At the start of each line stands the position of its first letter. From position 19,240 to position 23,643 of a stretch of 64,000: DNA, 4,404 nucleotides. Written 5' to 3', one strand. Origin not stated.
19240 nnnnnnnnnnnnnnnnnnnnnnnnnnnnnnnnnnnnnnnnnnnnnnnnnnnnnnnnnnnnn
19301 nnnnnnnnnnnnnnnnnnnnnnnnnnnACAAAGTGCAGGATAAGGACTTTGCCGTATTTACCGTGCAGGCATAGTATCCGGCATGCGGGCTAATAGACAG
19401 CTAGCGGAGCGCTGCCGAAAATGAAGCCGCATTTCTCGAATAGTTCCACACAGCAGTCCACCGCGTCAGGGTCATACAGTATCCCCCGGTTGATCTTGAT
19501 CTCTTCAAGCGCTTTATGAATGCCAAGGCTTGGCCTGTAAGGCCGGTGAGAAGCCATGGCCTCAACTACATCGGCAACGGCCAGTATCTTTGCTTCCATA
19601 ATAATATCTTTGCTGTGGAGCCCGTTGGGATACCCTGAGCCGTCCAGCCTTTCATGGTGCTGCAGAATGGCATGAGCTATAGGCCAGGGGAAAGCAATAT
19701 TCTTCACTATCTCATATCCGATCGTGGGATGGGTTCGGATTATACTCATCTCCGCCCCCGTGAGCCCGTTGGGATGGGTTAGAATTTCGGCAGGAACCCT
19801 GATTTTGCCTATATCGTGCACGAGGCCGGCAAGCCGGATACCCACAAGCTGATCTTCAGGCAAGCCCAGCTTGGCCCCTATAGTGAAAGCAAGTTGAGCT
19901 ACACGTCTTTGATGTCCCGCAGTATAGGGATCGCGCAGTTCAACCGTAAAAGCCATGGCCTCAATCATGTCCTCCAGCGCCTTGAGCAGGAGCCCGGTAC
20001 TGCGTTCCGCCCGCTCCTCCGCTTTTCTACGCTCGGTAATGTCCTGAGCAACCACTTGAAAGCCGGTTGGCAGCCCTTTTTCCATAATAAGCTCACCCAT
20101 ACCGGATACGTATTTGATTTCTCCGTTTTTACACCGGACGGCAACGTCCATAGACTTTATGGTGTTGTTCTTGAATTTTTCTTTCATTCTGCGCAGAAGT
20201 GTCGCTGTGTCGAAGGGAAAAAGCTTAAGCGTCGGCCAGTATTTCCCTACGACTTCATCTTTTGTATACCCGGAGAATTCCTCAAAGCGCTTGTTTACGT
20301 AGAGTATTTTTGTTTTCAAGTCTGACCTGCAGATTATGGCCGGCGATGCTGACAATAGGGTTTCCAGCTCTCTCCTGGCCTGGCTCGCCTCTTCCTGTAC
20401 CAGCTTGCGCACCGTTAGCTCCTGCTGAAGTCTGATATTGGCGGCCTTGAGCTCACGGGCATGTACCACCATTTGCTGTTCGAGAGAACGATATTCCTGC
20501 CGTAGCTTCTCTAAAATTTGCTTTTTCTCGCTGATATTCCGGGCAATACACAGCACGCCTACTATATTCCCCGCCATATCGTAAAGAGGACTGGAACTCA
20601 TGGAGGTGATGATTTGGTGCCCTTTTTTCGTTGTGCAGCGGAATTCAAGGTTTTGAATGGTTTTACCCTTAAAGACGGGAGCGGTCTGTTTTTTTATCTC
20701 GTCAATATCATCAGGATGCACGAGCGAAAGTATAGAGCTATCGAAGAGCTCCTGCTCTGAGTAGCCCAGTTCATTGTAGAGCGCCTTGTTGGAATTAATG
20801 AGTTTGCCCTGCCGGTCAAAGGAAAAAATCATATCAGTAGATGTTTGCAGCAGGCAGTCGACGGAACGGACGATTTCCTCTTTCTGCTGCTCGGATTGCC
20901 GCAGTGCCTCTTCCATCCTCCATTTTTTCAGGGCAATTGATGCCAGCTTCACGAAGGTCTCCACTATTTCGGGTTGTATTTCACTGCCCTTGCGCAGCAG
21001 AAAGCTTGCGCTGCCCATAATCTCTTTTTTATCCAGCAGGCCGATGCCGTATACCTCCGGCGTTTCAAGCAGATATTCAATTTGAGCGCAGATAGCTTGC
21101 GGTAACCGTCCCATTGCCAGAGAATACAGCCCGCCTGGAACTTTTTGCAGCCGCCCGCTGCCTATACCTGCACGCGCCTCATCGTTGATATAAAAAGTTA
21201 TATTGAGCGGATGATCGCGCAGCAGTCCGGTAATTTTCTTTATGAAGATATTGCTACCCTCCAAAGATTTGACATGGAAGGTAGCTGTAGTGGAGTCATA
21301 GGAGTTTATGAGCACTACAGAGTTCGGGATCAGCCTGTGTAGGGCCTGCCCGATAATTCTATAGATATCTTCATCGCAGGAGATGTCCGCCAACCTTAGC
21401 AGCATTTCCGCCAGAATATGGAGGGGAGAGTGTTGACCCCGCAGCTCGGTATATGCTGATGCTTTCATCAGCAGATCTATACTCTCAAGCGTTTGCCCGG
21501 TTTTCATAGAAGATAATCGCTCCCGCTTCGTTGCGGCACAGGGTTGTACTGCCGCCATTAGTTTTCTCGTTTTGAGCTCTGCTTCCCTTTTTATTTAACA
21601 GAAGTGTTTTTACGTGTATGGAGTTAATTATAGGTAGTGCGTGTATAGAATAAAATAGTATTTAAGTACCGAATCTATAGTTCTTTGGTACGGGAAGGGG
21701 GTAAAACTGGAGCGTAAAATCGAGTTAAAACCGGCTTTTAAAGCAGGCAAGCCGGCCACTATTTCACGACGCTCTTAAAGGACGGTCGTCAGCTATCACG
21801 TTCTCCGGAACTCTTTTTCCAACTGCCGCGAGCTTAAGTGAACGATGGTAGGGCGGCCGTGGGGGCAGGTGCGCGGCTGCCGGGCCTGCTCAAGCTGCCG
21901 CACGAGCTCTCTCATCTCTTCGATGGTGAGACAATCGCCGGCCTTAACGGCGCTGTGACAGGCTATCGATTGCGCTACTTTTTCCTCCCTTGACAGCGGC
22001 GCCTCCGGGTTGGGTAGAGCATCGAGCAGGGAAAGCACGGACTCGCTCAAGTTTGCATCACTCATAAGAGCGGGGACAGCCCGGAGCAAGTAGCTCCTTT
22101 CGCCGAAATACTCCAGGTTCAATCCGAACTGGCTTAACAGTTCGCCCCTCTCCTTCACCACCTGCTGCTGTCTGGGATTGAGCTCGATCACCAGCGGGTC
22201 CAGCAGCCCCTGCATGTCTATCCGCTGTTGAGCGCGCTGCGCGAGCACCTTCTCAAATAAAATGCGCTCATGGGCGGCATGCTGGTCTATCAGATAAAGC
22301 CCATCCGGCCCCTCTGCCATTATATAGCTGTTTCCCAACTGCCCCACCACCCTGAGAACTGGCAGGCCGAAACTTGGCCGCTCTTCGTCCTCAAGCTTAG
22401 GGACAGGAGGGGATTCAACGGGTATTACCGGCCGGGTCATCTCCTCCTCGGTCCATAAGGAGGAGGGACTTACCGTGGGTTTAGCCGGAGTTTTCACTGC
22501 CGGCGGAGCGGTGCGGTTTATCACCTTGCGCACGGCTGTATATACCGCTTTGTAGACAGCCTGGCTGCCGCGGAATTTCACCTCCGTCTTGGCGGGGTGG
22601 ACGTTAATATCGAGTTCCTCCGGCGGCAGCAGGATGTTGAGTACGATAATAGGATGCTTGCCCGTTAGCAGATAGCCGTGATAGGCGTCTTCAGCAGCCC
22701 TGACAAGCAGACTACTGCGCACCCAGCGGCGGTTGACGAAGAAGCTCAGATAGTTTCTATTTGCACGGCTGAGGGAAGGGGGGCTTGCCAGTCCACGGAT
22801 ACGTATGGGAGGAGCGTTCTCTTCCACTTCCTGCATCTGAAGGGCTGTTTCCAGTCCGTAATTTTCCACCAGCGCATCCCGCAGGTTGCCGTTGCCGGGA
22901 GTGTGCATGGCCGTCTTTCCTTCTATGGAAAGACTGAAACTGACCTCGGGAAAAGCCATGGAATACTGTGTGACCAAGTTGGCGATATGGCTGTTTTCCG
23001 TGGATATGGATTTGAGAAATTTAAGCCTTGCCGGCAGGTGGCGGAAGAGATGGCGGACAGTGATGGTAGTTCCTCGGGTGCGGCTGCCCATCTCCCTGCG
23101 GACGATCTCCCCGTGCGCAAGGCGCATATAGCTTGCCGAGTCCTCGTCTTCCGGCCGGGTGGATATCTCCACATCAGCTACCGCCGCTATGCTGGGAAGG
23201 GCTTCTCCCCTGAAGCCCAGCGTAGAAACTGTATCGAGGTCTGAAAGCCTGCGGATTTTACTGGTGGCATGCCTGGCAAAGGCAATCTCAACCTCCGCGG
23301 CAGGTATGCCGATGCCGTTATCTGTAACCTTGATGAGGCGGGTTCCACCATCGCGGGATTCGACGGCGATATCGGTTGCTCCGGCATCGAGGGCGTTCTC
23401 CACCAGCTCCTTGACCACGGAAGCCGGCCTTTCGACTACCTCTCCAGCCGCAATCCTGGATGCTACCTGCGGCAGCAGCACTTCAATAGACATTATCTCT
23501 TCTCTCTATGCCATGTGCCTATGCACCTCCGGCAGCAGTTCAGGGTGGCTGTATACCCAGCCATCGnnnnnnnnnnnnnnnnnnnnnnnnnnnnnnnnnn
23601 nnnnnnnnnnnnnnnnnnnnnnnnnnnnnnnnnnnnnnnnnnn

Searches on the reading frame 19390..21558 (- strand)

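Call 42: search_protein_families(library=pfam, proteins=[window:19390-21558:-], max_evalue=0.00001)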
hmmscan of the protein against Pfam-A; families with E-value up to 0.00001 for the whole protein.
window:19390-21558:- (722 aa): 8 families
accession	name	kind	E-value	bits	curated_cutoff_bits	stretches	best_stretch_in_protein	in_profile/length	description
PF13487.12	HD_5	-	1.4e-36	126.3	27.2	1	538-698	6-169/170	HD domain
PF00989.32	PAS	-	7.9e-23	81.1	22.6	2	236-342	6-113/113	PAS fold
PF01966.28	HD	-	3.4e-21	76.1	22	1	547-668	2-116/116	HD domain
PF13426.13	PAS_9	-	7.6e-21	74.8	27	2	242-344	2-103/103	PAS domain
PF08447.18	PAS_3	-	4.7e-20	72.1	25.6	2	256-338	4-88/89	PAS fold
PF08448.16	PAS_4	-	2.4e-16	60.4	23.1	1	239-346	3-109/110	PAS fold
PF13188.13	PAS_8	-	1.1e-08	35.1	21.8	0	398-450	3-53/65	PAS domain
PF14598.12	PAS_11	-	7e-07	29.6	25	0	244-316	5-77/109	PAS domain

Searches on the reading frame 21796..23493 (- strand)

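Call 42: search_protein_families(library=pfam, proteins=[window:21796-23493:-], max_evalue=0.00001)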
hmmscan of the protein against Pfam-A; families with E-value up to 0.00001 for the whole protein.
window:21796-23493:- (565 aa): 4 families
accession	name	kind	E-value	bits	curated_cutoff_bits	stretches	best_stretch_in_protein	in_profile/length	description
PF08676.16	MutL_C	-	4e-39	134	25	1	383-522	1-142/142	MutL C terminal dimerisation domain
PF01119.25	DNA_mis_repair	-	5.6e-33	113.5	26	1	211-325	4-118/119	DNA mismatch repair protein, C-terminal domain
PF13589.12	HATPase_c_3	-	9e-10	39.1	25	1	24-123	4-103/137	Histidine kinase-, DNA gyrase B-, and HSP90-like ATPase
PF02518.31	HATPase_c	-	1.4e-08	35.6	26.4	1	21-85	4-64/111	Histidine kinase-, DNA gyrase B-, and HSP90-like ATPase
